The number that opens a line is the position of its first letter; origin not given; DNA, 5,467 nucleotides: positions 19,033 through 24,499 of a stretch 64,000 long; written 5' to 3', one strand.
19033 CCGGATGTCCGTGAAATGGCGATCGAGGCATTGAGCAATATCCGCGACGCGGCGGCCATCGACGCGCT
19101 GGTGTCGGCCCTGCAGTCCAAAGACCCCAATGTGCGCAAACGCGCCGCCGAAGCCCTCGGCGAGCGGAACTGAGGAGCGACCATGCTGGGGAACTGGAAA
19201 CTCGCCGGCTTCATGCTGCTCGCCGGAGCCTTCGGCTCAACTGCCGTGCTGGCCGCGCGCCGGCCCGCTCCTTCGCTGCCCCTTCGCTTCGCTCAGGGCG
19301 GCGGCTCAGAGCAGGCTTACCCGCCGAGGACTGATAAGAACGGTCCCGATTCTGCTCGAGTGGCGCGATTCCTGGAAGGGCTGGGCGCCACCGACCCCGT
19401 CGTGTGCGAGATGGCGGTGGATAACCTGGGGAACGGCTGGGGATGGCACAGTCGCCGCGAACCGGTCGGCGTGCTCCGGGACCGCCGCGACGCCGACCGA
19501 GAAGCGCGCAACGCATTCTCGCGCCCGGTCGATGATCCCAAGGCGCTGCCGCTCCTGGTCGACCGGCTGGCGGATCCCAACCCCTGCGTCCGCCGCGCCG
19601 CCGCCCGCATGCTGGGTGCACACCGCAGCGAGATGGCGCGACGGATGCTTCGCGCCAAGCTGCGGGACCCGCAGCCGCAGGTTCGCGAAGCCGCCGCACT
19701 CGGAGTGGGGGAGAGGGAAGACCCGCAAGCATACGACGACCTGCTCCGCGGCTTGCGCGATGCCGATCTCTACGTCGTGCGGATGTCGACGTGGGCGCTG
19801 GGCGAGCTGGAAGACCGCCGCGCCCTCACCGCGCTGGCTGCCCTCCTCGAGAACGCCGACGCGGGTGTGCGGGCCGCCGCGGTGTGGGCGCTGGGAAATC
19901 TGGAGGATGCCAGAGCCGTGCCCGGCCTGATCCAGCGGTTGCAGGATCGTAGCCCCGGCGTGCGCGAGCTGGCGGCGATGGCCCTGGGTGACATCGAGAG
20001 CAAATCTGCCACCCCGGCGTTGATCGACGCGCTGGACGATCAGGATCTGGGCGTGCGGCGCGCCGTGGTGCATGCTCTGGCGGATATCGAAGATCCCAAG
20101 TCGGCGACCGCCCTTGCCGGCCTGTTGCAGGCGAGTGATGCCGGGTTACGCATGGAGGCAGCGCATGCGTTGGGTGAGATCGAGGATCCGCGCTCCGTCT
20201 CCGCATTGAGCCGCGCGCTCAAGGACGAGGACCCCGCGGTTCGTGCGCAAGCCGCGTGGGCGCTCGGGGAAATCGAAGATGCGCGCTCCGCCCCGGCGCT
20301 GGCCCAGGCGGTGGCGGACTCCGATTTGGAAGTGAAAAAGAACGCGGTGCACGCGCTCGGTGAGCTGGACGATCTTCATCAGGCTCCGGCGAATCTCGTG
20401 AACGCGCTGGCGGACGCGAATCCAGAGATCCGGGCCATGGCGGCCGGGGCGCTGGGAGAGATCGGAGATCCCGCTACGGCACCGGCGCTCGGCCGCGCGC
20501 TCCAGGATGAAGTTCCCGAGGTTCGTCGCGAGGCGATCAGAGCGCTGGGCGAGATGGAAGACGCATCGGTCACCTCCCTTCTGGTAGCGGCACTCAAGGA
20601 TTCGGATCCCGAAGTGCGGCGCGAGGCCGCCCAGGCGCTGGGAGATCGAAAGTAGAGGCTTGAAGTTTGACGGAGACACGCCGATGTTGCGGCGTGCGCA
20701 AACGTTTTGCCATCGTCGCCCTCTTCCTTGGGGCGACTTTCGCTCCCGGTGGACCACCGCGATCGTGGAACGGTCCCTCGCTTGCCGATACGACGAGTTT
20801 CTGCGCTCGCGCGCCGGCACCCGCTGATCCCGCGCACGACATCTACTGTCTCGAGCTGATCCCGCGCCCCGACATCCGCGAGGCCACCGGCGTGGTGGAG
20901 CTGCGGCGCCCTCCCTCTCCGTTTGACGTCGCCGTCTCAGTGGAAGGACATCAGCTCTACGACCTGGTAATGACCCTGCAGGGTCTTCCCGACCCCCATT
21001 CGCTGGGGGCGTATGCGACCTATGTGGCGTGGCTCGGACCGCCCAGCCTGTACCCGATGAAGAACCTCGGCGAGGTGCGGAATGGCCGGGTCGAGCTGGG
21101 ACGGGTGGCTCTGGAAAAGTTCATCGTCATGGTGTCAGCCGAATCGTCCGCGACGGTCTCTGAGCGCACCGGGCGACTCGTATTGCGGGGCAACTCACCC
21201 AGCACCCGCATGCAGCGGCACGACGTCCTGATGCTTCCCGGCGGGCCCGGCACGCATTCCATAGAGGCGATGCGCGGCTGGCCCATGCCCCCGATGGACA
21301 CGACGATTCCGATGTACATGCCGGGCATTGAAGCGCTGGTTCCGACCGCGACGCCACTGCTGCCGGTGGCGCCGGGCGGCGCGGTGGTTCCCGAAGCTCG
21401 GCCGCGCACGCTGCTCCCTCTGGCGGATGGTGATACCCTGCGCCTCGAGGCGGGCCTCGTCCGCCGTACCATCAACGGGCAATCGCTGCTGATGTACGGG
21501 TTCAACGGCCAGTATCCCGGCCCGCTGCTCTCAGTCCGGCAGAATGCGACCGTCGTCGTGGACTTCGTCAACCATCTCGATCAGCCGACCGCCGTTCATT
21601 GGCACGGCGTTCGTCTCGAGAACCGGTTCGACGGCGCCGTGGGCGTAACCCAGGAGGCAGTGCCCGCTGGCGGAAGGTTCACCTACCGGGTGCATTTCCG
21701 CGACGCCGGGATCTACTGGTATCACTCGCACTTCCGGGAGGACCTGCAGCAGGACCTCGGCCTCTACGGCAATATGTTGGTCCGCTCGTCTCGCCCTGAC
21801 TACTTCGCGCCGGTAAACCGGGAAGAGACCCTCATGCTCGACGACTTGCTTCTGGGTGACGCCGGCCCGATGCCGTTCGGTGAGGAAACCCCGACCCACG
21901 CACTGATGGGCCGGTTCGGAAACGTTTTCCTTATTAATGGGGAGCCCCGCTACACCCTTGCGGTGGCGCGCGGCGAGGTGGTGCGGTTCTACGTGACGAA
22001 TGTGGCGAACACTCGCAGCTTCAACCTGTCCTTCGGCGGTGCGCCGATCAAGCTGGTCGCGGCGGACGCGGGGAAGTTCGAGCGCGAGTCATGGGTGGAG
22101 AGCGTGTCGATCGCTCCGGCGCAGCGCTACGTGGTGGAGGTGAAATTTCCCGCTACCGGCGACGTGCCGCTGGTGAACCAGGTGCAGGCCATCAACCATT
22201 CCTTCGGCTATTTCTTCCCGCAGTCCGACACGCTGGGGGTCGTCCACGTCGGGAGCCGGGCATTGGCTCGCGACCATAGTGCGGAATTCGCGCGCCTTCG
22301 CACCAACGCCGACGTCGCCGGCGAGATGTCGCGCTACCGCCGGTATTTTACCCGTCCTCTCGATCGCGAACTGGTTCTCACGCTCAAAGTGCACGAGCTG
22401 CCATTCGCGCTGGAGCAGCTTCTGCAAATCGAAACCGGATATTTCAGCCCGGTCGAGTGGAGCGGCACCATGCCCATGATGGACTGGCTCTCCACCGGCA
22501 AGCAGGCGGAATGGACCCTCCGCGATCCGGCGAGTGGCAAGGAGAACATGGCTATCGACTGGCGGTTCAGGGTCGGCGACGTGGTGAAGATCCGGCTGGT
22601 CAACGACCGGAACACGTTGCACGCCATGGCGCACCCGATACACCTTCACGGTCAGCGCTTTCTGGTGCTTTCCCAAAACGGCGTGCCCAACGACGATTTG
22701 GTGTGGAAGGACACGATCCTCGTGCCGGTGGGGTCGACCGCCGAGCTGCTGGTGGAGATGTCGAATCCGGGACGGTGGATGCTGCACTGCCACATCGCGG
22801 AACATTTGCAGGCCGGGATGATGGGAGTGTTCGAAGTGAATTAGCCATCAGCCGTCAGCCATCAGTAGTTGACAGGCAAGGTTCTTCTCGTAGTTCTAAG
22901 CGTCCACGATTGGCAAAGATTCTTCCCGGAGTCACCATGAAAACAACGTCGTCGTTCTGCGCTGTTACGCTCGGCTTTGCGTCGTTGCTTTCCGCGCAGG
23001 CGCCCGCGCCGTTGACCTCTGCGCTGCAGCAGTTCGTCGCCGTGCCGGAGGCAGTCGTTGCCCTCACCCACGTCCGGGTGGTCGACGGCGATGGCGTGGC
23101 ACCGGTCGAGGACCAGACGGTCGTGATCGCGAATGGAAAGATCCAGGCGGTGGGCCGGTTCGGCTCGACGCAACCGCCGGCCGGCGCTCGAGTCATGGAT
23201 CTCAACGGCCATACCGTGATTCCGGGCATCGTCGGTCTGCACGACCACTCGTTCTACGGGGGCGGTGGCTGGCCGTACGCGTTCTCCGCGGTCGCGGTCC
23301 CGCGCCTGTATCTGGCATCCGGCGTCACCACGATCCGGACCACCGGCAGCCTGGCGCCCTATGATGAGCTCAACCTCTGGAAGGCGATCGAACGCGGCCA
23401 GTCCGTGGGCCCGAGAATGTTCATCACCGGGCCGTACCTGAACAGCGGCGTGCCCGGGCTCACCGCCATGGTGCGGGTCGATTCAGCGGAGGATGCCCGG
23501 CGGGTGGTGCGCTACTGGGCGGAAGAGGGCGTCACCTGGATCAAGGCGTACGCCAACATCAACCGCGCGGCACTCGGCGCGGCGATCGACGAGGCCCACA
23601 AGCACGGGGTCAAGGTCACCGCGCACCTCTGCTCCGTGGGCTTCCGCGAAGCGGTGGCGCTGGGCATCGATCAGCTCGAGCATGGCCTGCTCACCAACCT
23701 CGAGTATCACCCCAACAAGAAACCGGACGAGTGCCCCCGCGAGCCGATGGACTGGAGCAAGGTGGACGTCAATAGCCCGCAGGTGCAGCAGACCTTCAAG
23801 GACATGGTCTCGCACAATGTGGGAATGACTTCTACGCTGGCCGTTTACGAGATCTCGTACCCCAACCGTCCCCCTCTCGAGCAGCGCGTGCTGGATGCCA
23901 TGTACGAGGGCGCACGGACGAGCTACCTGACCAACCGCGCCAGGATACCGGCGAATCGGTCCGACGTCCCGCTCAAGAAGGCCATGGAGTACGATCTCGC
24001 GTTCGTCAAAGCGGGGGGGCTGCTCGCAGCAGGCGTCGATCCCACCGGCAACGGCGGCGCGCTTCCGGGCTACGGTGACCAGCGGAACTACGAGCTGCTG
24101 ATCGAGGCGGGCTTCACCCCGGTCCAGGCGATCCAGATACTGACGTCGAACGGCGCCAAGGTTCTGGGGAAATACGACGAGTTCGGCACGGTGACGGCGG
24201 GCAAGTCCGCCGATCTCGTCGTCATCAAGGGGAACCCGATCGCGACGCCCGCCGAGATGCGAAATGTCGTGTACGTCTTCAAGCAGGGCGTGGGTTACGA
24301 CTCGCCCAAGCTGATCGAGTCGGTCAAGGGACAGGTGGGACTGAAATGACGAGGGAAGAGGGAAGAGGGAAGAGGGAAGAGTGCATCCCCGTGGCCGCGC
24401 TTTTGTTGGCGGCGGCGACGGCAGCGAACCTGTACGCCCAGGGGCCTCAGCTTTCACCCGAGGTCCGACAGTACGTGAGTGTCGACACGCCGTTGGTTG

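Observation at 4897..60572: Dispersed family of hairpin elements whose arms are tandem arrays of 7-8 nt units (at least 17 loci in 64 kb)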

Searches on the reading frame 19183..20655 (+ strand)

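Call 11: search_protein_families(library=pfam, proteins=[window:19183-20655:+])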
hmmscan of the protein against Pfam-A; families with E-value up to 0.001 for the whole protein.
window:19183-20655:+ (490 aa): 13 families
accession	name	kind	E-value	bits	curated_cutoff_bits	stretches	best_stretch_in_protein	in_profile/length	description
PF13646.12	HEAT_2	-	6.7e-96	315.2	27.7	7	404-487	3-88/88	HEAT repeats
PF02985.28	HEAT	-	4.3e-50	163.3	23.5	1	340-364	3-27/31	HEAT repeat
PF03130.22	HEAT_PBS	-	1.6e-41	136.4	20.9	3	229-255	1-27/27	PBS lyase HEAT-like repeat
PF13513.12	HEAT_EZ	-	1.1e-35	121.9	27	2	445-487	1-53/55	HEAT-like repeat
PF00514.29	Arm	-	5.1e-26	90.3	20.6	0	214-240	13-39/41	Armadillo/beta-catenin-like repeat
PF12717.13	Cnd1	-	4.5e-23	82.5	26.4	0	339-397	23-87/162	non-SMC mitotic condensation complex subunit 1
PF01602.26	Adaptin_N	-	4.6e-15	55.6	37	0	339-400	112-180/524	Adaptin N terminal region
PF21581.3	SCD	-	1.7e-08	35.1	27.5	0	436-458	35-57/75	Stromalin conservative domain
PF14663.11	RasGEF_N_2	-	5.7e-08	33.5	27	0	122-149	7-34/108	Rapamycin-insensitive companion of mTOR RasGEF_N domain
PF25786.1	HEAT_GCN1_C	-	1.5e-06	28.7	27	0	439-486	35-91/151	GCN1-like, C-terminal HEAT repeats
PF20168.4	PDS5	-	2.5e-05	22.8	27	0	342-487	247-385/1053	Sister chromatid cohesion protein PDS5 protein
PF24492.1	HEAT_ECM29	-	3.3e-05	24.5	27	0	339-369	114-144/160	Proteasome adapter and scaffold protein ECM29, HEAT-repeat domain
PF12348.14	CLASP_N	-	0.00046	20.2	27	0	149-171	174-196/227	CLASP N terminal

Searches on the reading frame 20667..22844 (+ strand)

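Call 11: search_protein_families(library=pfam, proteins=[window:20667-22844:+])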
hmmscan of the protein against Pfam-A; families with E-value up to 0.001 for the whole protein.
window:20667-22844:+ (725 aa): 3 families
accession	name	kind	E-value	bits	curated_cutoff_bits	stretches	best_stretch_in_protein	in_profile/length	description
PF07732.21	Cu-oxidase_3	-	6.8e-33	113.7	21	1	274-375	15-117/119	Multicopper oxidase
PF07731.20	Cu-oxidase_2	-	4.5e-32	111.1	20.4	1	617-724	23-133/137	Multicopper oxidase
PF00394.28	Cu-oxidase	-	4e-14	53.4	21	1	419-497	37-126/157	Multicopper oxidase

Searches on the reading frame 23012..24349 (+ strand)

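Call 36: search_protein_families(library=pfam, proteins=[window:23012-24349:+], max_evalue=0.00001)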
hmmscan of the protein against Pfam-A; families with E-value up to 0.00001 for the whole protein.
window:23012-24349:+ (445 aa): 2 families
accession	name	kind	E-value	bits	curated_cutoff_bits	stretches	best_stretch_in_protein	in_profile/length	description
PF01979.26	Amidohydro_1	-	3.8e-20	72.9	25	2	365-426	278-342/345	Amidohydrolase family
PF07969.17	Amidohydro_3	-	1.4e-10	41.7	29.7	1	367-426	406-468/472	Amidohydrolase family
